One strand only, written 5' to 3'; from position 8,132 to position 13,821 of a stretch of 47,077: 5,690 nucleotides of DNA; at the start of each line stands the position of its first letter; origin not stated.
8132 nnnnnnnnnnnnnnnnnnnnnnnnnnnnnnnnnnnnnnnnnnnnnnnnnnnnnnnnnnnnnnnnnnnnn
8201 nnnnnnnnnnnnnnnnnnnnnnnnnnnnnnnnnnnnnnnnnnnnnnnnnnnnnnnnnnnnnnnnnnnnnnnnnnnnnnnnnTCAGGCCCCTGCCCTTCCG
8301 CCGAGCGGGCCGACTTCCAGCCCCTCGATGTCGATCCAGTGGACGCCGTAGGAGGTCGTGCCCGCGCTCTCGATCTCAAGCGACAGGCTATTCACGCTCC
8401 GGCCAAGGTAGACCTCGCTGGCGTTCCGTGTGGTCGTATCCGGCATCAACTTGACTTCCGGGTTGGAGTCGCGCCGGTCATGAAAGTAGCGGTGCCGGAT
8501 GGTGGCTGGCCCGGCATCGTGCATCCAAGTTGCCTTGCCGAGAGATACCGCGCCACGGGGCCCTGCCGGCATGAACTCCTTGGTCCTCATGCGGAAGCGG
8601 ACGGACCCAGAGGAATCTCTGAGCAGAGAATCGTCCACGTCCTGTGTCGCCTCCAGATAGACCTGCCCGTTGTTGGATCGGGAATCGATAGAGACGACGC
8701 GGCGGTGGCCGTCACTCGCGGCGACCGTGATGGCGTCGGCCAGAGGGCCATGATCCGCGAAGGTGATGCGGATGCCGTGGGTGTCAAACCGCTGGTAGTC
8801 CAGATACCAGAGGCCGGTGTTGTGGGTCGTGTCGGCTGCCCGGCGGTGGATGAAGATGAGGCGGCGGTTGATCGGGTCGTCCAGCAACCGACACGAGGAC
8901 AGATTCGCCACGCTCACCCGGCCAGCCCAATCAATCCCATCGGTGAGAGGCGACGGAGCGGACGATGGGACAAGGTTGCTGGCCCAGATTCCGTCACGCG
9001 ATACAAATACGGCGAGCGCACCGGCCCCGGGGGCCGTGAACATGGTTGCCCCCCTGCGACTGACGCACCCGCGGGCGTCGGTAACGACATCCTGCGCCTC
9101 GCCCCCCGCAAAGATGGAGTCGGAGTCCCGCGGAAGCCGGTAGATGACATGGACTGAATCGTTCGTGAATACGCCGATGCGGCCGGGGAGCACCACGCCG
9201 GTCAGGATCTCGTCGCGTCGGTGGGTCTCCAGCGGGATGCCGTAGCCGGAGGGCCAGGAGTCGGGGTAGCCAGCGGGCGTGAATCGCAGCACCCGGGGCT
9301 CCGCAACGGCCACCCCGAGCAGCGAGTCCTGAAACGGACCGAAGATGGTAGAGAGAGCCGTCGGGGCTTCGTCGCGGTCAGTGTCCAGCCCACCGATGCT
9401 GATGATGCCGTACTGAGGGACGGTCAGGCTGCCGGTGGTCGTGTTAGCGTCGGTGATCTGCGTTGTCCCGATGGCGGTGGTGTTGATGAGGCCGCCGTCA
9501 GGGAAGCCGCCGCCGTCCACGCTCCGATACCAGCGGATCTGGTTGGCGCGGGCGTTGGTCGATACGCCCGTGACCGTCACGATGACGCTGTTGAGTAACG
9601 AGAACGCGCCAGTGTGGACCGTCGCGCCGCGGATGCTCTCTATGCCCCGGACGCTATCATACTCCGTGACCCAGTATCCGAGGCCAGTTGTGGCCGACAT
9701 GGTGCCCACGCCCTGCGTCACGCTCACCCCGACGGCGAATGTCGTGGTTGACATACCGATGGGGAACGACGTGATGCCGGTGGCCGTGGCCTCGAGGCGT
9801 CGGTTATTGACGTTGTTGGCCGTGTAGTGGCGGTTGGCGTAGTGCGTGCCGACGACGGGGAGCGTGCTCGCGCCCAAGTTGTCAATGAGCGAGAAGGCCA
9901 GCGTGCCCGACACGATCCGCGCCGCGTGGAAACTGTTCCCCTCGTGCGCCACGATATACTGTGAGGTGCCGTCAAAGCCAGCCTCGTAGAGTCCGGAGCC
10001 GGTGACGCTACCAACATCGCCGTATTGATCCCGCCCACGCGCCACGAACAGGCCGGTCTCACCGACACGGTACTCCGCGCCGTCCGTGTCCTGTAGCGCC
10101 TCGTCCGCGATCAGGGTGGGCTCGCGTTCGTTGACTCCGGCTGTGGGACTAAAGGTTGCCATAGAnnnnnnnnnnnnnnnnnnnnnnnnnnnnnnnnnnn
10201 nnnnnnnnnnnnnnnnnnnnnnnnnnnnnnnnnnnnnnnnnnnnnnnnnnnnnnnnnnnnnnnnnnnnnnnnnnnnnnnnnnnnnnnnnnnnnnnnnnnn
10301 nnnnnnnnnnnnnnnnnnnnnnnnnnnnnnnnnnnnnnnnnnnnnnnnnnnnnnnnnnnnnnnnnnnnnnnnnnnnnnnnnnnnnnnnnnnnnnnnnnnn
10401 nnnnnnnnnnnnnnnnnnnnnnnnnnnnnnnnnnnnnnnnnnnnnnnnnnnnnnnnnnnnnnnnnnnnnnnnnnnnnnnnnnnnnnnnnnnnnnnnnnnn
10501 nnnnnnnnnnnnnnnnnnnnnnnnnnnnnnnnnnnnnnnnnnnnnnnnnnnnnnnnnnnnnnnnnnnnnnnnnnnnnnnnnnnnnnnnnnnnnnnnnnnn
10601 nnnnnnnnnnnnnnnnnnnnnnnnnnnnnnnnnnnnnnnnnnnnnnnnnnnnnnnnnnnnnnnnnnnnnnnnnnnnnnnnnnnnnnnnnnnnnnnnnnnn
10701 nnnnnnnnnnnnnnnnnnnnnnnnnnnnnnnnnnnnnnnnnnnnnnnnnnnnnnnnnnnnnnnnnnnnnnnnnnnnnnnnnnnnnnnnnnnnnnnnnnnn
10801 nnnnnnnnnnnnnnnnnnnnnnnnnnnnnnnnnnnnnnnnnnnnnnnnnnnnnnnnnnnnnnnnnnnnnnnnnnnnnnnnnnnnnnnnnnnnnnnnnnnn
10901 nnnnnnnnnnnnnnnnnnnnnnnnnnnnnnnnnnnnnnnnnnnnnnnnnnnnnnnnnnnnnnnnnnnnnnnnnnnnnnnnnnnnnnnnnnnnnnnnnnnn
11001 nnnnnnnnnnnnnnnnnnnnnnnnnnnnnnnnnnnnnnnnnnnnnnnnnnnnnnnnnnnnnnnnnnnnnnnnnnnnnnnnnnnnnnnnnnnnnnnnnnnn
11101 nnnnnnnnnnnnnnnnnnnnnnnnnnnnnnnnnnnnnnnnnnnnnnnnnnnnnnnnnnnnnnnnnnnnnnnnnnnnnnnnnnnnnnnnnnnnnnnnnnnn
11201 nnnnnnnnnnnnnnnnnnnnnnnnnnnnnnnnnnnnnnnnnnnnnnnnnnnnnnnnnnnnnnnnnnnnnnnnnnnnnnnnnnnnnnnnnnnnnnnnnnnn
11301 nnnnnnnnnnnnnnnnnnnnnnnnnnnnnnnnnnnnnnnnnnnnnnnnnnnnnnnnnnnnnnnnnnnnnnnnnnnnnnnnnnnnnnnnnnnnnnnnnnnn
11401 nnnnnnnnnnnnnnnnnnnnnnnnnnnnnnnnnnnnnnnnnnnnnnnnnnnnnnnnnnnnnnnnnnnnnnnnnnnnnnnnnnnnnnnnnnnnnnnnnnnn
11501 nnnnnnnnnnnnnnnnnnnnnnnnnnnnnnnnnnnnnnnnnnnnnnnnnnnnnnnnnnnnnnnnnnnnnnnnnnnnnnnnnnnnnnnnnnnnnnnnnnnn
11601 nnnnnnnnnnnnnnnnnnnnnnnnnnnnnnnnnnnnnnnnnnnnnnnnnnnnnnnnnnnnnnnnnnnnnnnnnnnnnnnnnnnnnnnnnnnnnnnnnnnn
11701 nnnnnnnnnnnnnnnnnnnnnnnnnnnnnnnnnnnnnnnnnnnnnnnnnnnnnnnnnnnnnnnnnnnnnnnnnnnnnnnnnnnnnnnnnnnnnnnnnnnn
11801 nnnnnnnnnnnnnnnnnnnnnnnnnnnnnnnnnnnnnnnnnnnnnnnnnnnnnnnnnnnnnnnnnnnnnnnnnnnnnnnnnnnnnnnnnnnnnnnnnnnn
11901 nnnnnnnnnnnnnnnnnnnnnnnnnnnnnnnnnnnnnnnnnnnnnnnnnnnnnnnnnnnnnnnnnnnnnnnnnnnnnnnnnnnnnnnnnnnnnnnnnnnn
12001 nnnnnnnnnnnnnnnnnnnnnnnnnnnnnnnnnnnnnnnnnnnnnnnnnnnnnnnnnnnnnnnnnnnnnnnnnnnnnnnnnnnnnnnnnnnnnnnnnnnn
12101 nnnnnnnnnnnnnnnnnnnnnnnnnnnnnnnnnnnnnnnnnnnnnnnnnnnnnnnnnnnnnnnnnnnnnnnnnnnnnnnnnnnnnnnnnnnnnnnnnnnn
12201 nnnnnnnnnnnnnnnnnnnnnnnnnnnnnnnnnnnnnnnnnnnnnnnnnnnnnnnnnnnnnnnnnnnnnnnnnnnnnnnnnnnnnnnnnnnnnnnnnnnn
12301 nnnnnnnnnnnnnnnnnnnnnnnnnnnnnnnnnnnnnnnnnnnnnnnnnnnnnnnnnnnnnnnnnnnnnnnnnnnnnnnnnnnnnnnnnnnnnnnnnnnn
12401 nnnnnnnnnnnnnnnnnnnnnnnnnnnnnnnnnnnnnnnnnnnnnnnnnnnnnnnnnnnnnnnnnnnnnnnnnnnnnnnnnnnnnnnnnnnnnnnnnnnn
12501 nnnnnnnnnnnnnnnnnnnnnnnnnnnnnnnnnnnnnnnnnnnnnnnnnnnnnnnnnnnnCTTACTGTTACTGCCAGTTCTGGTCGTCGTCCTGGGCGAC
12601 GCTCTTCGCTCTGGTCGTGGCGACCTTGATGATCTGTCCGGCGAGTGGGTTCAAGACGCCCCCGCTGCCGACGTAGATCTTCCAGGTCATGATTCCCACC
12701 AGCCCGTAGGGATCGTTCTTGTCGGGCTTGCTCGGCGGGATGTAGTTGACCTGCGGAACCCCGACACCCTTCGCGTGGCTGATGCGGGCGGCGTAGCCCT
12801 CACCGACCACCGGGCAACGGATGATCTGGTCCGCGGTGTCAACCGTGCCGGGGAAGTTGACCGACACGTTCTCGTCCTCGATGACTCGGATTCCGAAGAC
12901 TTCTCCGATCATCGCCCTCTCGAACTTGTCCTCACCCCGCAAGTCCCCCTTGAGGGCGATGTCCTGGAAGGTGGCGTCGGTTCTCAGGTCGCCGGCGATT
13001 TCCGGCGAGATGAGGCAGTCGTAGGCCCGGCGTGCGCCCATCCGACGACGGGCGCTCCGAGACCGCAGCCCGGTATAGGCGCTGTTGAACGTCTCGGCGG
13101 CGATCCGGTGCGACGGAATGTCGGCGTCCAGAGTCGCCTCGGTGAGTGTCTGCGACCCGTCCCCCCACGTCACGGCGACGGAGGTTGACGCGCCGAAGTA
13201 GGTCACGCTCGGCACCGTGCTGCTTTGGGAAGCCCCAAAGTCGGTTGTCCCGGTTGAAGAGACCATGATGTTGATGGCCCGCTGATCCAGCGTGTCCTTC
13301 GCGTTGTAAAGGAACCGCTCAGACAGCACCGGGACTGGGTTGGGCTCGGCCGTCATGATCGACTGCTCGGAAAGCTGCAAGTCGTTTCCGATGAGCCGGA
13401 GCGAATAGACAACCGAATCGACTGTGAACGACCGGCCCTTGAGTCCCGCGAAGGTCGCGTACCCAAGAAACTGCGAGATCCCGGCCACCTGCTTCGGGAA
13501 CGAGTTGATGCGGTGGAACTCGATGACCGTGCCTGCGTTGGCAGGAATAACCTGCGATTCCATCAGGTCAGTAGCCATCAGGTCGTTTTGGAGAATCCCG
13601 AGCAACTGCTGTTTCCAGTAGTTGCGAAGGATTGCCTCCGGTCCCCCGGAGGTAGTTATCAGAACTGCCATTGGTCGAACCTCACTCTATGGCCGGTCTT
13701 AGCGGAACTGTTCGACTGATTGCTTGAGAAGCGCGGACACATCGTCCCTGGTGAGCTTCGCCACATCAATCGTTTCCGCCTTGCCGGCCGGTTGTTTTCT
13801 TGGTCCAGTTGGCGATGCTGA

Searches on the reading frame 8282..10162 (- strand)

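Call 25: search_protein_families(library=phrogs, proteins=[window:8282-10162:-], max_evalue=0.01)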
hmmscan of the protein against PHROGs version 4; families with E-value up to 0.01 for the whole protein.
window:8282-10162:- (626 aa): 1 family
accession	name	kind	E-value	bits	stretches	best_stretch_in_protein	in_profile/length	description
phrog_511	-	head and packaging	0.00038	19.9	1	117-396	412-672/862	internal virion protein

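Call 26: search_protein_families(library=pfam, proteins=[window:8282-10162:-], max_evalue=0.01)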
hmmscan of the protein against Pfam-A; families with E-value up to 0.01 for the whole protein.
window:8282-10162:- (626 aa): 0 families

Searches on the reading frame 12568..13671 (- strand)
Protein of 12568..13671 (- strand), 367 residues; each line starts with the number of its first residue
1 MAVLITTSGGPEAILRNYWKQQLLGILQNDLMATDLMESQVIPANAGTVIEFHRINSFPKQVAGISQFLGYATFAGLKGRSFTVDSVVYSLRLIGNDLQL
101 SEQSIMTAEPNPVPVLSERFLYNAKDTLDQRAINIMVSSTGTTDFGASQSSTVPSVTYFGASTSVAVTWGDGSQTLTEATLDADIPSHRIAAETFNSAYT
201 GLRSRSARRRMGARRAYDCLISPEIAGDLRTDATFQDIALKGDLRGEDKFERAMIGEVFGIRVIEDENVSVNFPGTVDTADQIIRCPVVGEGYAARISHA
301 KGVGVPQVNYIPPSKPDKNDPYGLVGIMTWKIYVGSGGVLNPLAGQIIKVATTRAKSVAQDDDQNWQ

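Call 25: search_protein_families(library=phrogs, proteins=[window:12568-13671:-], max_evalue=0.01)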
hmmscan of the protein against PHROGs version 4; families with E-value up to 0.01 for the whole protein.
window:12568-13671:- (367 aa): 1 family
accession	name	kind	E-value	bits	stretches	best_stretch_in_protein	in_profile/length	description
phrog_1357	-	head and packaging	7e-18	65.7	1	6-355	24-349/356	major head protein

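Call 26: search_protein_families(library=pfam, proteins=[window:12568-13671:-], max_evalue=0.01)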
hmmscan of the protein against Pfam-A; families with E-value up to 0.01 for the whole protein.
window:12568-13671:- (367 aa): 0 families
